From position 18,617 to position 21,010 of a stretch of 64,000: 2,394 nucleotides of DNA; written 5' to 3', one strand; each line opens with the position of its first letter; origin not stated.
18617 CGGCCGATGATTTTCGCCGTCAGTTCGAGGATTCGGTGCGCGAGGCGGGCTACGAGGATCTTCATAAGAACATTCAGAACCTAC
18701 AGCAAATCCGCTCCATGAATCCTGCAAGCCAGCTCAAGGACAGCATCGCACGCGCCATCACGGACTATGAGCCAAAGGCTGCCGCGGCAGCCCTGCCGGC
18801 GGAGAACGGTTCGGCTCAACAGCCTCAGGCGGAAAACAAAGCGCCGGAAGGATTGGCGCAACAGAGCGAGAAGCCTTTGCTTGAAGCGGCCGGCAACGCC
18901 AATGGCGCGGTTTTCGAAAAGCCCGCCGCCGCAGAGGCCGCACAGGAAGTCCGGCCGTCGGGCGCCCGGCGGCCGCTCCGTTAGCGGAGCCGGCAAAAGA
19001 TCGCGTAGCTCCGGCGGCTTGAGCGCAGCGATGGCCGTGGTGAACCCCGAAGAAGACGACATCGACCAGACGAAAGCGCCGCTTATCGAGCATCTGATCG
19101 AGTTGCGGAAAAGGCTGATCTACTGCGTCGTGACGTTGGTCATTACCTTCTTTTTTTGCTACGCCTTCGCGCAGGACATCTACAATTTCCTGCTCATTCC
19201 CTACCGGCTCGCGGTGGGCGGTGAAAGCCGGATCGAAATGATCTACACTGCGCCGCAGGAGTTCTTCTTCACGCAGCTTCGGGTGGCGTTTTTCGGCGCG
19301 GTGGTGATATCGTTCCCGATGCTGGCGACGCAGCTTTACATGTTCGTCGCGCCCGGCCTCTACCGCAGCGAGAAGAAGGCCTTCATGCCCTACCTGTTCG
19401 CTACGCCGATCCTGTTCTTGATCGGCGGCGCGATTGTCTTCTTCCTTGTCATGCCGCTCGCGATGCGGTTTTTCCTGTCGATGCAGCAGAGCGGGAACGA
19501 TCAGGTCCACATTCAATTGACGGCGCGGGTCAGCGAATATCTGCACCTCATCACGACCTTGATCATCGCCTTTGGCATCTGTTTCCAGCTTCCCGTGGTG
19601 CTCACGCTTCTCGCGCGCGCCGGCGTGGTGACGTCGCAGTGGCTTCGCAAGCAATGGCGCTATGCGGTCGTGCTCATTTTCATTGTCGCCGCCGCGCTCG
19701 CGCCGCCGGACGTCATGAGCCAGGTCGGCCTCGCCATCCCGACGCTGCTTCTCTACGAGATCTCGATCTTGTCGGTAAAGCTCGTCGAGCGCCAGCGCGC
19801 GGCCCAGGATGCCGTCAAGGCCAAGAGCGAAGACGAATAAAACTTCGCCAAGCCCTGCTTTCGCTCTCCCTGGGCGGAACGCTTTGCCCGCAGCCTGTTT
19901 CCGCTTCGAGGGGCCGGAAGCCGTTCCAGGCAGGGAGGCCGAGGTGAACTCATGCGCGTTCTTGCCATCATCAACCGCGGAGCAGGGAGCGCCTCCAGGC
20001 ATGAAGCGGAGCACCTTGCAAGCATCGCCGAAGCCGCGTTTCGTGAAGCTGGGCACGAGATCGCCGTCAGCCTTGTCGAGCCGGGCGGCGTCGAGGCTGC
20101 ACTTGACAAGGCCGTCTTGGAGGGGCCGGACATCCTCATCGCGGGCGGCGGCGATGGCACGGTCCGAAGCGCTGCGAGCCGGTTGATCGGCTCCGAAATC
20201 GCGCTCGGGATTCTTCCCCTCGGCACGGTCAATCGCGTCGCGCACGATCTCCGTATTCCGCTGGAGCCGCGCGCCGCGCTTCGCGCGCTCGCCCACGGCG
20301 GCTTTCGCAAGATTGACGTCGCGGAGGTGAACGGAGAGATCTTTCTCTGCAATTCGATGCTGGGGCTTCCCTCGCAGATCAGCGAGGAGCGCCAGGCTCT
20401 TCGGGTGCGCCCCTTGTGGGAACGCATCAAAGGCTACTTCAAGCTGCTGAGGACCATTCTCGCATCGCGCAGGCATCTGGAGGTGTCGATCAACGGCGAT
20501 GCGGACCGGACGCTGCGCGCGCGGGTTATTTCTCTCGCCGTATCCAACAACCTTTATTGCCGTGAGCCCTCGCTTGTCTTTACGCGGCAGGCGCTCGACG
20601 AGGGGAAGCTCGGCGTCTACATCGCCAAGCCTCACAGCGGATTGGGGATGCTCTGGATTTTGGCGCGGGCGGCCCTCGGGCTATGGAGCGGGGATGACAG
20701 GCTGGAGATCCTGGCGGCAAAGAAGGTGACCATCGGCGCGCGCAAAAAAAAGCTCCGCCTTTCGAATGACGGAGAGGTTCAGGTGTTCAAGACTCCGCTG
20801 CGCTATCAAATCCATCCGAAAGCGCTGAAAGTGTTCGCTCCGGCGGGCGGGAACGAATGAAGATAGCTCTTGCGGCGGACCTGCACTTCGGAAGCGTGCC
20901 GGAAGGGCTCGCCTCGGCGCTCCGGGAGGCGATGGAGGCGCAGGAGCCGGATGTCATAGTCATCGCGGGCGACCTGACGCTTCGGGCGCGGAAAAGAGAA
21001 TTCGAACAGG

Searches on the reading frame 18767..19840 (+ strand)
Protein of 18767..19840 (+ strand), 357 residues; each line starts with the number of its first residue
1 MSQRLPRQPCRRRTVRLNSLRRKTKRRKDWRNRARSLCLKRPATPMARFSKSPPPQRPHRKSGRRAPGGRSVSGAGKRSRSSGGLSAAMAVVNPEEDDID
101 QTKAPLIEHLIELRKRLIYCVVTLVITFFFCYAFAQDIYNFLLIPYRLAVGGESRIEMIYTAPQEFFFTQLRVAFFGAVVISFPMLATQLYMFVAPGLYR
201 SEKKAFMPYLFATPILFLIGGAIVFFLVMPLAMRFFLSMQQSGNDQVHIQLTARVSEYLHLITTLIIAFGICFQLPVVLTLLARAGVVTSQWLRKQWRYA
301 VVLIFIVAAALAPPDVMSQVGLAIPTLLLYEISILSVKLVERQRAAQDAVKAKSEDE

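Call 6: search_protein_families(library=ncbifam, max_evalue=1e-10, proteins=[window:18767-19840:+])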
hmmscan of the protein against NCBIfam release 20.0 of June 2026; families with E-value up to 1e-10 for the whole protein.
window:18767-19840:+ (357 aa): 3 families
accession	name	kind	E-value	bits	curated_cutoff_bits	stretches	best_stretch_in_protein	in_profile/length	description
TIGR00945.1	tatC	equivalog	7.6e-61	205.8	132.7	1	106-330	1-215/215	twin-arginine translocase subunit TatC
NF008174.0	PRK10921.1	equivalog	1.1e-52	179.2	432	1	103-354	6-251/258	Sec-independent protein translocase subunit TatC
TIGR01912.1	TatC-Arch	equivalog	1.8e-37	129.3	192.6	1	109-341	5-233/234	Sec-independent protein translocase TatC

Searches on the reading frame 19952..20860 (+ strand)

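Call 6: search_protein_families(library=ncbifam, max_evalue=1e-10, proteins=[window:19952-20860:+])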
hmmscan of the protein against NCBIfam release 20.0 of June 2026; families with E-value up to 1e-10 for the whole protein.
window:19952-20860:+ (302 aa): 11 families
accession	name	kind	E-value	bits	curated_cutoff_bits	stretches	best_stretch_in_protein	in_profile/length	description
NF040993.1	MamU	equivalog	6.2e-63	212.9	400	1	1-297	1-295/296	lipid kinase MamU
NF009604.0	PRK13057.1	equivalog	1.5e-39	135.7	274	1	2-298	10-296/302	lipid kinase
NF002033.0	PRK00861.1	subfamily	1.9e-26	92.4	293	1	6-298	17-306/328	putative lipid kinase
TIGR00147.1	TIGR00147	subfamily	2.7e-23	82.4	118.65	1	3-297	4-295/296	YegS/Rv2252/BmrU family lipid kinase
NF009602.0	PRK13054.1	equivalog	1.5e-21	76.7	284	1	28-299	25-295/301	lipid kinase YegS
NF009025.0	PRK12361.1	equivalog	2.8e-21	75.3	505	1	48-298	286-541/546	hypothetical protein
TIGR03702.1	lip_kinase_YegS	equivalog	3.8e-18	65.6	387.45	1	27-144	20-143/295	lipid kinase YegS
NF009874.0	PRK13337.1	equivalog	6.5e-16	58.1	385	1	29-298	28-295/305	diacylglycerol kinase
NF009603.0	PRK13055.1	subfamily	2.1e-14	53.2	342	1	42-296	43-299/335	diacylglycerol kinase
NF009605.0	PRK13059.1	equivalog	2.6e-14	52.9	313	1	57-296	55-291/295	putative lipid kinase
NF008882.0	PRK11914.1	equivalog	7.7e-11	41.7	302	1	3-295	11-301/306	diacylglycerol kinase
